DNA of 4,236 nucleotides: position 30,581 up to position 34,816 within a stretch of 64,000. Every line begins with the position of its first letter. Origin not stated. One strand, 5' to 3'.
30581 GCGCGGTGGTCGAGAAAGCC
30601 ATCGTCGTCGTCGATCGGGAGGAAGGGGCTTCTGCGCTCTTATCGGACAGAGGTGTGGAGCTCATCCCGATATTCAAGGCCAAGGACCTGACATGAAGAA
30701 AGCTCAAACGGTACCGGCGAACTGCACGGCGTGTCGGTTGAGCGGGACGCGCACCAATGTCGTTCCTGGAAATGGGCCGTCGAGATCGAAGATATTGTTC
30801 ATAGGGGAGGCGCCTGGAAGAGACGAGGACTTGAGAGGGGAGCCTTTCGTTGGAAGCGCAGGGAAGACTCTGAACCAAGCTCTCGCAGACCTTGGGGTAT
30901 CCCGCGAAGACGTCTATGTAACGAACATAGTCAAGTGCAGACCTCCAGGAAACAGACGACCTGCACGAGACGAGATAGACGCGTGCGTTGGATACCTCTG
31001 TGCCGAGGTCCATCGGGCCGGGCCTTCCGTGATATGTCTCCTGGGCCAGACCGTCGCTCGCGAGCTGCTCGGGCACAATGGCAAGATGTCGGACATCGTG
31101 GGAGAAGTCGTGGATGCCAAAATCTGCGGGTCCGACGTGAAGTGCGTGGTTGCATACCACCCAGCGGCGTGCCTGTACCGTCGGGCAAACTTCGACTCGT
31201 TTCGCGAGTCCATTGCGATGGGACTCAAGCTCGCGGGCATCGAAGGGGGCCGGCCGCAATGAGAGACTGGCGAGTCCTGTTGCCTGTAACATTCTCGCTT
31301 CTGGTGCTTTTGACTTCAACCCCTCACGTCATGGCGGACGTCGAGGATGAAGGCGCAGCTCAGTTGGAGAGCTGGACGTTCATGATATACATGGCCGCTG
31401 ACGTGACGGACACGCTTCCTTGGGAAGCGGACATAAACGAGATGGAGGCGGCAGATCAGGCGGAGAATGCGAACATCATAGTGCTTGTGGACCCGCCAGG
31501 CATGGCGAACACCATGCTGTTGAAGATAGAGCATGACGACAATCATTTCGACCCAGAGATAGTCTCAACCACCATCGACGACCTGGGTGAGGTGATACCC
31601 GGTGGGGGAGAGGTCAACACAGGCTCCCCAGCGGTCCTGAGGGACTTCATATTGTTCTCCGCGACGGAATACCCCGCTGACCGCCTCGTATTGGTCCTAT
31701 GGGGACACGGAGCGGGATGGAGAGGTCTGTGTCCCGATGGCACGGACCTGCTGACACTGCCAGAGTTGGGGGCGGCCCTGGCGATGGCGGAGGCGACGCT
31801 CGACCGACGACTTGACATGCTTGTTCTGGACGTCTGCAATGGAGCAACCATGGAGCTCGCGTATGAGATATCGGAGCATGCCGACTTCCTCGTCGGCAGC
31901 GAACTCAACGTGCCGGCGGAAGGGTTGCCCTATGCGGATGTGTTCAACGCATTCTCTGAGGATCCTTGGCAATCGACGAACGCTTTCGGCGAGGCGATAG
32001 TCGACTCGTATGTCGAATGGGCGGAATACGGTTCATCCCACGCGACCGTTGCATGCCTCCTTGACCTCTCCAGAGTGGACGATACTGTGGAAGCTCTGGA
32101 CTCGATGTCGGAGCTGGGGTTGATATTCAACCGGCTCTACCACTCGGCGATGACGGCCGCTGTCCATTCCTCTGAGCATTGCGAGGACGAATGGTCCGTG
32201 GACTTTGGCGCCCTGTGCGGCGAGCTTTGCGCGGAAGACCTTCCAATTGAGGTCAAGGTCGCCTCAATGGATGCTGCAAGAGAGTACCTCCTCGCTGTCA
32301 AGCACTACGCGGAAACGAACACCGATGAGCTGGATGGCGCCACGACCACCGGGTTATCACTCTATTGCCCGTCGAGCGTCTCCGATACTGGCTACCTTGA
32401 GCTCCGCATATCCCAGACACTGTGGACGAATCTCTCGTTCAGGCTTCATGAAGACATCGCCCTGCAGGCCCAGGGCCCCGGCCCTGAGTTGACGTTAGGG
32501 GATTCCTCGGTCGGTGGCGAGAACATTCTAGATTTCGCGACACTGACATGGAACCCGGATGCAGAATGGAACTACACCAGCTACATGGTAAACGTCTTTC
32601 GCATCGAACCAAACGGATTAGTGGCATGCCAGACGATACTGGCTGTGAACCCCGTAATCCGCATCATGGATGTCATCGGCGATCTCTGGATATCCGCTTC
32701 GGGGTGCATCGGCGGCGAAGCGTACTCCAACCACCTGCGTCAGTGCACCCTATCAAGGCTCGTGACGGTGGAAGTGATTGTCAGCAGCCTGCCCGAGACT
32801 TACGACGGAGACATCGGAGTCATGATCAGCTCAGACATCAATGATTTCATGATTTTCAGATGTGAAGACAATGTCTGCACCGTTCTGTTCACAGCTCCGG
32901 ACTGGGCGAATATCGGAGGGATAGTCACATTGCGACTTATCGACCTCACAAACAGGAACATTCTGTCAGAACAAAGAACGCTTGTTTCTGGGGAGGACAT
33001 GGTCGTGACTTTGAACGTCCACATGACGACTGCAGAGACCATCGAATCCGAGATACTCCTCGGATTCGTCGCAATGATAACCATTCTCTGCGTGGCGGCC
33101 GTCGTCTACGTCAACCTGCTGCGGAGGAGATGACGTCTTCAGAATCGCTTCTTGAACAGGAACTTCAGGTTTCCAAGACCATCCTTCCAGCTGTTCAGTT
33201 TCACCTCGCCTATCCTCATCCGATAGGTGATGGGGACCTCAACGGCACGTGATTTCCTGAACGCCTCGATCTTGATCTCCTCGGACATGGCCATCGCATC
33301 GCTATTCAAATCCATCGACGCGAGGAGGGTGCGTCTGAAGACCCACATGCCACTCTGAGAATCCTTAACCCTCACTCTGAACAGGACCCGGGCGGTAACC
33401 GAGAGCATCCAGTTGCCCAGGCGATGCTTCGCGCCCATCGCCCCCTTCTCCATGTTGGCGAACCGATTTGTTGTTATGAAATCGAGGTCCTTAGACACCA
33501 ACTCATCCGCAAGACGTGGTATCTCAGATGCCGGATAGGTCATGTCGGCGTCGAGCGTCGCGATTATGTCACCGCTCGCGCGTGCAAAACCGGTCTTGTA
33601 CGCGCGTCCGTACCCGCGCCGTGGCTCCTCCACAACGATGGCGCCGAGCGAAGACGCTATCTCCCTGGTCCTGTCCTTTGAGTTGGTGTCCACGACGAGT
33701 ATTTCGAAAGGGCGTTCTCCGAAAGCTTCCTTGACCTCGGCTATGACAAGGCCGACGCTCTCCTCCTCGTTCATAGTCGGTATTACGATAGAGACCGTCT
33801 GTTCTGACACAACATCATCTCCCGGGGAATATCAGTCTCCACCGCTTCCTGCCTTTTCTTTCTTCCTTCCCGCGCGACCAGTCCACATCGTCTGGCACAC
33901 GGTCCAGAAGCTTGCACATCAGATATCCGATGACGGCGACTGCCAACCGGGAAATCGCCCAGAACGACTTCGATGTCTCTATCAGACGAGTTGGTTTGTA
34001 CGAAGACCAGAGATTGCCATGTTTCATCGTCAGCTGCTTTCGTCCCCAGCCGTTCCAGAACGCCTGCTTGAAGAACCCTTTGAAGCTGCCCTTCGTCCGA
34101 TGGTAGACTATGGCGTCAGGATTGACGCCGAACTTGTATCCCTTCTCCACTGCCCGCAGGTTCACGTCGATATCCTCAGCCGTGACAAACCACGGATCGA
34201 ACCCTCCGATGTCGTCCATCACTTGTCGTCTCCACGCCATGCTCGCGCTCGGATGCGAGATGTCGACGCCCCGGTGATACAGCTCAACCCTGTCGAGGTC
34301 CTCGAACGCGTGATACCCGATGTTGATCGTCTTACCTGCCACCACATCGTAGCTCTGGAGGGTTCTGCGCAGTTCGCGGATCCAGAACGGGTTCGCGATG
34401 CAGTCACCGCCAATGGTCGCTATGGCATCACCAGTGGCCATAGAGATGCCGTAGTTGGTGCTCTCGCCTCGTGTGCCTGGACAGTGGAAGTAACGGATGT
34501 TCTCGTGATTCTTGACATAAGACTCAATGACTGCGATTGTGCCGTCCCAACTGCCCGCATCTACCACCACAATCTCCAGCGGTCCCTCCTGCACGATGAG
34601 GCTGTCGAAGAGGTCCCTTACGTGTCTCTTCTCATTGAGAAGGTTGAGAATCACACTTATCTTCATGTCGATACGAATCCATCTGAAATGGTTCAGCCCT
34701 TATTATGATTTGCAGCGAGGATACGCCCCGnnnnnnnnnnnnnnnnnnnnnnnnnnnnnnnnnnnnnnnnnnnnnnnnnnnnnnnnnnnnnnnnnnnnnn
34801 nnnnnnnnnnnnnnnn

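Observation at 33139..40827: Eight-gene surface-glycan island encoding WbpA/B/E/D-like enzymes for a UDP-2,3-diacetamido-2,3-dideoxy-hexuronate plus GalU and four glycosyltransferases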

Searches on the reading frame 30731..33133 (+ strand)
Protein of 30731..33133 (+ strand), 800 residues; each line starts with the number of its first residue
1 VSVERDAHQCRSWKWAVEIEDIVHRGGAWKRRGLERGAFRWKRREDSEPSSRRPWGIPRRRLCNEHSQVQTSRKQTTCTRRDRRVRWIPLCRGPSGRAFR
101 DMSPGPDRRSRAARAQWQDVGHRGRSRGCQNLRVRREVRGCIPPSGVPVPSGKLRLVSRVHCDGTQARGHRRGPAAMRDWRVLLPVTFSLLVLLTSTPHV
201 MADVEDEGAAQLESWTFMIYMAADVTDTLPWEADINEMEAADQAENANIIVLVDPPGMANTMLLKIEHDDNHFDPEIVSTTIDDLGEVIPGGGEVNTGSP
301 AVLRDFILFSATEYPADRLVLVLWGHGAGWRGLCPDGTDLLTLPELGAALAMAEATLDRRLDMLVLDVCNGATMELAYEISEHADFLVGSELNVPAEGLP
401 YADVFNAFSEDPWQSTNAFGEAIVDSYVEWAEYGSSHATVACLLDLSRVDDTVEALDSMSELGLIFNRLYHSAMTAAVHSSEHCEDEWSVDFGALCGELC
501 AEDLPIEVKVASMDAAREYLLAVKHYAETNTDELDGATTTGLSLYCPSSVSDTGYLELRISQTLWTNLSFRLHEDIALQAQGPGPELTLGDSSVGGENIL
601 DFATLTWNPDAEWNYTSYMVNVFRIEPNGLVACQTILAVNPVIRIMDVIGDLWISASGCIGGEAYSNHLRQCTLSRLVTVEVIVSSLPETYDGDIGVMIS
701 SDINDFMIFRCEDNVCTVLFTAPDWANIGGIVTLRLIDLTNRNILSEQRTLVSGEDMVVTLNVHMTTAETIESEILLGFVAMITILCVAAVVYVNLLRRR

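Call 12: search_protein_families(library=pfam, proteins=[window:30731-33133:+], max_evalue=0.001)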
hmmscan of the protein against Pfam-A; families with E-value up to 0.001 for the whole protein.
window:30731-33133:+ (800 aa): 1 family
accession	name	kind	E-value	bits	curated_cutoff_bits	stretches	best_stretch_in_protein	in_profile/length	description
PF03415.19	Peptidase_C11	-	1.4e-34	120.7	25.8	1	220-461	2-236/359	Clostripain family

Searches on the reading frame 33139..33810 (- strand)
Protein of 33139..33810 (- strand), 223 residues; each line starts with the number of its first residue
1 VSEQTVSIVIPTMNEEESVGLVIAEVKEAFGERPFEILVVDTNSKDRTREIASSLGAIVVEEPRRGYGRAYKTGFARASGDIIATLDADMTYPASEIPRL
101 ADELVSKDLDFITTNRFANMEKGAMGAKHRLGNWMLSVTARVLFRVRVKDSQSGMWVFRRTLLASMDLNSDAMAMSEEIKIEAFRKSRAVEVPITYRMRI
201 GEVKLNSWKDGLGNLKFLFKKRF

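Call 4: search_protein_families(library=pfam, proteins=[window:33139-33810:-])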
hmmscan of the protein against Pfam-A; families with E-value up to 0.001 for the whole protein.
window:33139-33810:- (223 aa): 2 families
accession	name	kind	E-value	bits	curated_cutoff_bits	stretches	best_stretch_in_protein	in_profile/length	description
PF00535.33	Glycos_transf_2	-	2.6e-27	96.2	23.3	1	7-163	1-164/168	Glycosyl transferase family 2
PF13641.12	Glyco_tranf_2_3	-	1.8e-05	25.3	27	1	6-144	3-150/230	Glycosyltransferase like family 2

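Call 5: search_protein_families(library=ncbifam, proteins=[window:33139-33810:-])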
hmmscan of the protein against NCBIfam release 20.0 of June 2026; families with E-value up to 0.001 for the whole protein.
window:33139-33810:- (223 aa): 16 families
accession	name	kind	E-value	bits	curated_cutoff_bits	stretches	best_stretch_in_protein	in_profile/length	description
TIGR04182.1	glyco_TIGR04182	equivalog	3.1e-41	141.7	325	1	6-219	2-215/293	S-layer glycoprotein N-glycosyltransferase AglJ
NF041391.1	DPhHxTase_Halo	equivalog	6.7e-33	113.5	375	1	12-212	3-199/213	dolichyl-phosphate hexose transferase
NF058614.1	PPMAGASynPpgS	equivalog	3e-19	69.3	370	1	6-194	2-194/226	polyprenyl-phospho-N-acetylgalactosaminyl synthase PpgS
NF010496.0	PRK13915.1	equivalog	8.7e-18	64.4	262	1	3-105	30-143/307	glucosyl-3-phosphoglycerate synthase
TIGR04283.1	glyco_like_mftF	equivalog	2.9e-16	59.7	182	1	6-110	1-102/221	TIGR04283 family arsenosugar biosynthesis glycosyltransferase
NF007986.1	PRK10714.1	equivalog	9.9e-16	57.6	529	1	4-197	6-201/316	undecaprenyl-phosphate 4-deoxy-4-formamido-L-arabinose transferase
NF047588.1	GlcsyltransPgfSStrep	equivalog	5.4e-08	32.4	500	1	6-163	3-164/308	glycosyltransferase PgfS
TIGR03965.1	mycofact_glyco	equivalog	6.2e-08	31.9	280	1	3-93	73-168/467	mycofactocin biosynthesis glycosyltransferase MftF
NF041875.1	EPS_EpsD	equivalog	2.7e-07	30.3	370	1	6-93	1-93/325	exopolysaccharide biosynthesis glycosyltransferase EpsD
NF038302.1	EPS_HpsE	equivalog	3.7e-07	29.4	300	1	6-94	3-100/307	hormogonium polysaccharide biosynthesis glycosyltransferase HpsE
TIGR03937.1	PgaC_IcaA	equivalog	8.7e-07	28.2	422.3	1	3-91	44-137/407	poly-beta-1,6-N-acetyl-D-glucosamine synthase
NF007482.0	PRK10073.1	equivalog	9.7e-07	28.1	423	1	3-117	5-123/334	glycosyltransferase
NF047683.1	TeichurnBiosyTuaG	equivalog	2.7e-05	23.9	400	1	3-115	5-122/252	teichuronic acid biosynthesis protein TuaG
NF045692.1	OglycostaseCruG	equivalog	2.9e-05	23.2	600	1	5-54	42-90/386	2'-O-glycosyltransferase CruG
TIGR03469.1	HpnB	hypoth_equivalog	0.00028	20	379.25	1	5-57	45-97/386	hopene-associated glycosyltransferase HpnB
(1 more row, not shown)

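Call 31: search_solved_structures(query=window:33139-33810:-, max_evalue=0.00001)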
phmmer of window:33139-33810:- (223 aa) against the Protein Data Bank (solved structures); distinct sequences matched with E-value up to 0.00001: 14.
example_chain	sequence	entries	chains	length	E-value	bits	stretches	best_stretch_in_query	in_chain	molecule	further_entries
5mlz_A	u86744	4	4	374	1.4e-19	73.9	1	4-206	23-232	Dolichol monophosphate mannose synthase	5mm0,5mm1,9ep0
9bhc_C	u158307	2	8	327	3.3e-11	46.6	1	5-117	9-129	Undecaprenyl-phosphate 4-deoxy-4-formamido-L-arabinose transferase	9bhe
8vxh_A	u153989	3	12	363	4.3e-11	46.2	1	5-117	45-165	Undecaprenyl-phosphate 4-deoxy-4-formamido-L-arabinose transferase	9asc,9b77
9hwj_A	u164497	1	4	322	5.8e-11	45.8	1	5-123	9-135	Undecaprenyl-phosphate 4-deoxy-4-formamido-L-arabinose transferase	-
7pdo_A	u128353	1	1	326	2.1e-09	40.7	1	4-106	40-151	Glucosyl-3-phosphoglycerate synthase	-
7p5l_A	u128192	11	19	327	2.1e-09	40.7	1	4-106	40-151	Glucosyl-3-phosphoglycerate synthase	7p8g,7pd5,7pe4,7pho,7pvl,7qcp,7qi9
9omm_A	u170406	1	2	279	5.8e-08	36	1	5-106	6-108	Glycosyltransferase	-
9omh_A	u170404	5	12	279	5.8e-08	36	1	5-106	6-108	Glycosyltransferase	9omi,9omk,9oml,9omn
9omj_A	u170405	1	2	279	9.2e-08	35.4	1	6-106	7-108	Glycosyltransferase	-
3ckj_A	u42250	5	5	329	4.3e-07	33.2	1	4-109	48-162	Putative uncharacterized protein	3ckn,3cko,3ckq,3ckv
4y6n_A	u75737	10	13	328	1.4e-06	31.5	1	4-101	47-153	Glucosyl-3-phosphoglycerate synthase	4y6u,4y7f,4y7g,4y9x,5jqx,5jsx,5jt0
3e25_A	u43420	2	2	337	1.5e-06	31.4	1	4-101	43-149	Putative uncharacterized protein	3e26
4ddz_A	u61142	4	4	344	1.6e-06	31.3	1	4-101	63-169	GLUCOSYL-3-PHOSPHOGLYCERATE SYNTHASE (GpgS) | Glucosyl-3-phosphoglycerate synthase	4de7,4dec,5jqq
3f1y_A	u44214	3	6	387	4.5e-06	29.9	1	5-90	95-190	Mannosyl-3-phosphoglycerate synthase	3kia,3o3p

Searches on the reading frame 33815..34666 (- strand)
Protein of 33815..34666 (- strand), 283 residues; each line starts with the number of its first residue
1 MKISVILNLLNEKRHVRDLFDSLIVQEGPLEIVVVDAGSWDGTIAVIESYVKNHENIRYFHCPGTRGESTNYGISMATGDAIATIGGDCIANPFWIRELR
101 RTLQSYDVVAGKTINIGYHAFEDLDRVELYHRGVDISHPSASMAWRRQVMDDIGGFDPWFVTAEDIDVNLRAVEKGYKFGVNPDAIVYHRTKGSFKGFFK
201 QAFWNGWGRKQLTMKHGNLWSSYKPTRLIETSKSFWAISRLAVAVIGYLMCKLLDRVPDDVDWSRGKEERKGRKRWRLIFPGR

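Call 4: search_protein_families(library=pfam, proteins=[window:33815-34666:-])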
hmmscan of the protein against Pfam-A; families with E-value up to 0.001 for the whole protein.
window:33815-34666:- (283 aa): 4 families
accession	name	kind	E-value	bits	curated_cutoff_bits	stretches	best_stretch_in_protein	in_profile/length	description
PF00535.33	Glycos_transf_2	-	6.7e-19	68.9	23.3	1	4-123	1-125/168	Glycosyl transferase family 2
PF13641.12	Glyco_tranf_2_3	-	3.9e-18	66.7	27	1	6-202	6-224/230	Glycosyltransferase like family 2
PF10111.15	Glyco_tranf_2_2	-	6.9e-10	39.3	27.3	1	16-92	15-95/276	Glycosyltransferase like family 2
PF13632.12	Glyco_trans_2_3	-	1.1e-09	38.8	27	1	141-249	75-183/198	Glycosyl transferase family group 2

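Call 5: search_protein_families(library=ncbifam, proteins=[window:33815-34666:-])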
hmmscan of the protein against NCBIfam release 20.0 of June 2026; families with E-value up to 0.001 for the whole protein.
window:33815-34666:- (283 aa): 12 families
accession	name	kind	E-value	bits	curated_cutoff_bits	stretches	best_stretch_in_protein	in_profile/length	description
TIGR03965.1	mycofact_glyco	equivalog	9.6e-23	80.8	280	1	3-218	76-309/467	mycofactocin biosynthesis glycosyltransferase MftF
TIGR04283.1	glyco_like_mftF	equivalog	1.7e-16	60.5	182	1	3-213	1-209/221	TIGR04283 family arsenosugar biosynthesis glycosyltransferase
NF041875.1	EPS_EpsD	equivalog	2.6e-16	60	370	2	141-219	158-237/325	exopolysaccharide biosynthesis glycosyltransferase EpsD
TIGR03937.1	PgaC_IcaA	equivalog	1.4e-15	57.1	422.3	2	2-97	46-144/407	poly-beta-1,6-N-acetyl-D-glucosamine synthase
NF041394.1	GtaseAglG_Halo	equivalog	1.1e-11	44.6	440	1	1-110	1-114/304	glucosyl-dolichyl phosphate glucuronosyltransferase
NF047588.1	GlcsyltransPgfSStrep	equivalog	2.1e-10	40.3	500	1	1-118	1-126/308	glycosyltransferase PgfS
NF007482.0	PRK10073.1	equivalog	2.9e-10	39.7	423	1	2-88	7-95/334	glycosyltransferase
NF038302.1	EPS_HpsE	equivalog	1.7e-06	27.3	300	1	2-108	2-116/307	hormogonium polysaccharide biosynthesis glycosyltransferase HpsE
NF045692.1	OglycostaseCruG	equivalog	4.4e-05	22.6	600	0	2-58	42-99/386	2'-O-glycosyltransferase CruG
NF053739.1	GlytfEpsEBac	equivalog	4.6e-05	22.5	450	1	2-181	2-193/265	glycosyltransferase EpsE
NF038299.1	EPS_HpsN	equivalog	0.00012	21.1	425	0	2-105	2-108/317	hormogonium polysaccharide biosynthesis glycosyltransferase HpsN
NF010496.0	PRK13915.1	equivalog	0.00042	19.5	262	1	2-90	32-128/307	glucosyl-3-phosphoglycerate synthase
